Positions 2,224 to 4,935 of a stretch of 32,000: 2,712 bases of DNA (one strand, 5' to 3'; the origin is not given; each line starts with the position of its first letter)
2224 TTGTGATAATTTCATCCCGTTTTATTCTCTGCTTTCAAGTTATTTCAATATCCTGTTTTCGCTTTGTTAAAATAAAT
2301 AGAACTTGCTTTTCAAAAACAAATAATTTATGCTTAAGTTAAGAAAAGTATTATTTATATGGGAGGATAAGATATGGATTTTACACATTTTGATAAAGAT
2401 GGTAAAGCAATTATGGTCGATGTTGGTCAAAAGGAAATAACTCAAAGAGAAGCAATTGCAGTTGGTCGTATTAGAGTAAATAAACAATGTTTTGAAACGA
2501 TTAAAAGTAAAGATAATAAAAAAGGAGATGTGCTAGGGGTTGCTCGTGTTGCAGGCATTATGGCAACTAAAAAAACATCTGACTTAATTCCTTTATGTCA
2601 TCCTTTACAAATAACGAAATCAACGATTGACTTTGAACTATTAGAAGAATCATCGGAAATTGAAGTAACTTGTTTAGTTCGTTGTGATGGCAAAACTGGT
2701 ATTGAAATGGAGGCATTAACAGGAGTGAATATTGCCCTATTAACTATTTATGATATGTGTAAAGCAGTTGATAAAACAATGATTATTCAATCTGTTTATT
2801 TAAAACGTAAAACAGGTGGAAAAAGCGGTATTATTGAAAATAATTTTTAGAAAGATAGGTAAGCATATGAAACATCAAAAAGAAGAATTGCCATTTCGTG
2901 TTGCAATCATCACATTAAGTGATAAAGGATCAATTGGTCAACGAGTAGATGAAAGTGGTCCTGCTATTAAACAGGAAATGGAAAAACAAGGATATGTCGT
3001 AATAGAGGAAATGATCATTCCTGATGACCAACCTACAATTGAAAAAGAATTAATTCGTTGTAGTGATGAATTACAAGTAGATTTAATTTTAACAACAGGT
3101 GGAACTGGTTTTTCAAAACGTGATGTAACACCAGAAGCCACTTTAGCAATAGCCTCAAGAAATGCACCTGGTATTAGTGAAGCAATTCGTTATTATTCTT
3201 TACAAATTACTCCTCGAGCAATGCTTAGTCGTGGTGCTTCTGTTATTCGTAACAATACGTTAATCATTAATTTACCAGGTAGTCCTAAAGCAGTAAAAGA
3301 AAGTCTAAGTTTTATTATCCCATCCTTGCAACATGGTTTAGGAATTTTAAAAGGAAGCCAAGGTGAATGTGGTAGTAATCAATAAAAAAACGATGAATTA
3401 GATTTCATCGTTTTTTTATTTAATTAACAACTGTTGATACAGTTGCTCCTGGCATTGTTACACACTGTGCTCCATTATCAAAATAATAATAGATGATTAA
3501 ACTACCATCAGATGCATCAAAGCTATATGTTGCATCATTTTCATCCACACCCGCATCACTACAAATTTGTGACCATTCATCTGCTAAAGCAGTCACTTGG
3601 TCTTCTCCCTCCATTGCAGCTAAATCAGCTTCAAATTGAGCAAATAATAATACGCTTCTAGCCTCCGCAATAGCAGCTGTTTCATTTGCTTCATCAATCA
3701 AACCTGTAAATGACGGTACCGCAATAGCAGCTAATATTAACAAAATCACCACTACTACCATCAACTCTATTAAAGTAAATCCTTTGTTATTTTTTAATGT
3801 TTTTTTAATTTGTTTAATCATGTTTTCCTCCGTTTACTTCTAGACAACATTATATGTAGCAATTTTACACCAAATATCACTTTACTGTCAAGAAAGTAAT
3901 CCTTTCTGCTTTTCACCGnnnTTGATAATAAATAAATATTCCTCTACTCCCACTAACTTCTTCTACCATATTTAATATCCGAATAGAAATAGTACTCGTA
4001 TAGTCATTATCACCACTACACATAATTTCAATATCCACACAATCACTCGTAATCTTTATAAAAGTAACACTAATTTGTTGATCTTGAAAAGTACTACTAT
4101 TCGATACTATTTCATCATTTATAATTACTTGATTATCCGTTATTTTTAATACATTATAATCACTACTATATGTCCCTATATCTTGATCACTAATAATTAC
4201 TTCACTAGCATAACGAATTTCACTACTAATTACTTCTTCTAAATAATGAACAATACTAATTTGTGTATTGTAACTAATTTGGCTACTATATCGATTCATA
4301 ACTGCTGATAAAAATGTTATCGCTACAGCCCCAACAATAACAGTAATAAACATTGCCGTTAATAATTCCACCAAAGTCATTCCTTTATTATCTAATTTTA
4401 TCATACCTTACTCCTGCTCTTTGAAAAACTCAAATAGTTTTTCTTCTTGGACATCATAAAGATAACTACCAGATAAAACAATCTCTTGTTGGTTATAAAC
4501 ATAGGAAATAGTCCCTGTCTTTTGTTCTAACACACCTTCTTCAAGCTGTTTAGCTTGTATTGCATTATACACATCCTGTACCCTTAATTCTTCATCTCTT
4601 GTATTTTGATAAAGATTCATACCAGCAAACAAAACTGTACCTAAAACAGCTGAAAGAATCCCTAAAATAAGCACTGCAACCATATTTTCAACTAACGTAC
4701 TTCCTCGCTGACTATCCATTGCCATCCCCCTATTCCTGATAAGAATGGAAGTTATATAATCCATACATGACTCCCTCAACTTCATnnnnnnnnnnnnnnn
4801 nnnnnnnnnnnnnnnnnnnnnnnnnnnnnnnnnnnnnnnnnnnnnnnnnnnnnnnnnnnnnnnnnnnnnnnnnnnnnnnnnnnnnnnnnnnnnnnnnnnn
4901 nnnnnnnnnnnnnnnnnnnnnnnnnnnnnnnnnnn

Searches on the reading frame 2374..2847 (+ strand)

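Call 29: search_protein_families(library=pfam, proteins=[window:2374-2847:+], max_evalue=0.001)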
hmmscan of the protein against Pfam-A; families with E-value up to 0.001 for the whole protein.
window:2374-2847:+ (158 aa): 1 family
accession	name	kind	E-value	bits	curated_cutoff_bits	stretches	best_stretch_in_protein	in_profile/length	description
PF01967.27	MoaC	-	7.1e-58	194.9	27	1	14-149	1-136/136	MoaC family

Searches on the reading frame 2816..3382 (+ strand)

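Call 29: search_protein_families(library=pfam, proteins=[window:2816-3382:+], max_evalue=0.001)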
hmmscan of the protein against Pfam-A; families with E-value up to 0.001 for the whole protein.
window:2816-3382:+ (189 aa): 1 family
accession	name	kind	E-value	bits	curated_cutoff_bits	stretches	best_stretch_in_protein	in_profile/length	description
PF00994.29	MoCF_biosynth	-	3.8e-33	114.7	26.6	1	30-173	1-144/144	Probable molybdopterin binding domain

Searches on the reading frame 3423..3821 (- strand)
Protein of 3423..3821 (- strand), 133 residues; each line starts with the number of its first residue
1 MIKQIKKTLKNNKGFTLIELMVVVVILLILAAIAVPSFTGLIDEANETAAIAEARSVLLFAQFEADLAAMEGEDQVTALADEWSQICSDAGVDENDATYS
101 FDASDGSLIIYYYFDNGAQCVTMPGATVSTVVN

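Call 29: search_protein_families(library=pfam, proteins=[window:3423-3821:-], max_evalue=0.001)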
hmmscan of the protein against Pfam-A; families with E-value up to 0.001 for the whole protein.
window:3423-3821:- (133 aa): 1 family
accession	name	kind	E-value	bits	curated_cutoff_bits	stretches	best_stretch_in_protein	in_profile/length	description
PF07963.17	N_methyl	-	2.5e-10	39.9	21.2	1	10-35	2-27/27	Prokaryotic N-terminal methylation motif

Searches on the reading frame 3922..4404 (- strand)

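Call 29: search_protein_families(library=pfam, proteins=[window:3922-4404:-], max_evalue=0.001)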
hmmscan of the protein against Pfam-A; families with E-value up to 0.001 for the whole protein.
window:3922-4404:- (161 aa): 1 family
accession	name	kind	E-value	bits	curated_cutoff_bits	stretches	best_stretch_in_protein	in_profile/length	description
PF07963.17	N_methyl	-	1.3e-05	25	21.2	1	6-28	4-26/27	Prokaryotic N-terminal methylation motif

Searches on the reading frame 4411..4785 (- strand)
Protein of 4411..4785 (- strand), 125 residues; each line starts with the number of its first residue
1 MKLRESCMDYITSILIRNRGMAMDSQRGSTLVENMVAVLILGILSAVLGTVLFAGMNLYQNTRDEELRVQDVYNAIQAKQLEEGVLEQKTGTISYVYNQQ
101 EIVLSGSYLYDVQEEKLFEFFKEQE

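Call 29: search_protein_families(library=pfam, proteins=[window:4411-4785:-], max_evalue=0.001)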
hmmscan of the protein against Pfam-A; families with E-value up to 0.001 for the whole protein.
window:4411-4785:- (125 aa): 1 family
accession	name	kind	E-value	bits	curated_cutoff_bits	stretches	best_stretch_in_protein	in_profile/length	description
PF07963.17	N_methyl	-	9.8e-07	28.5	21.2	1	23-48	1-26/27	Prokaryotic N-terminal methylation motif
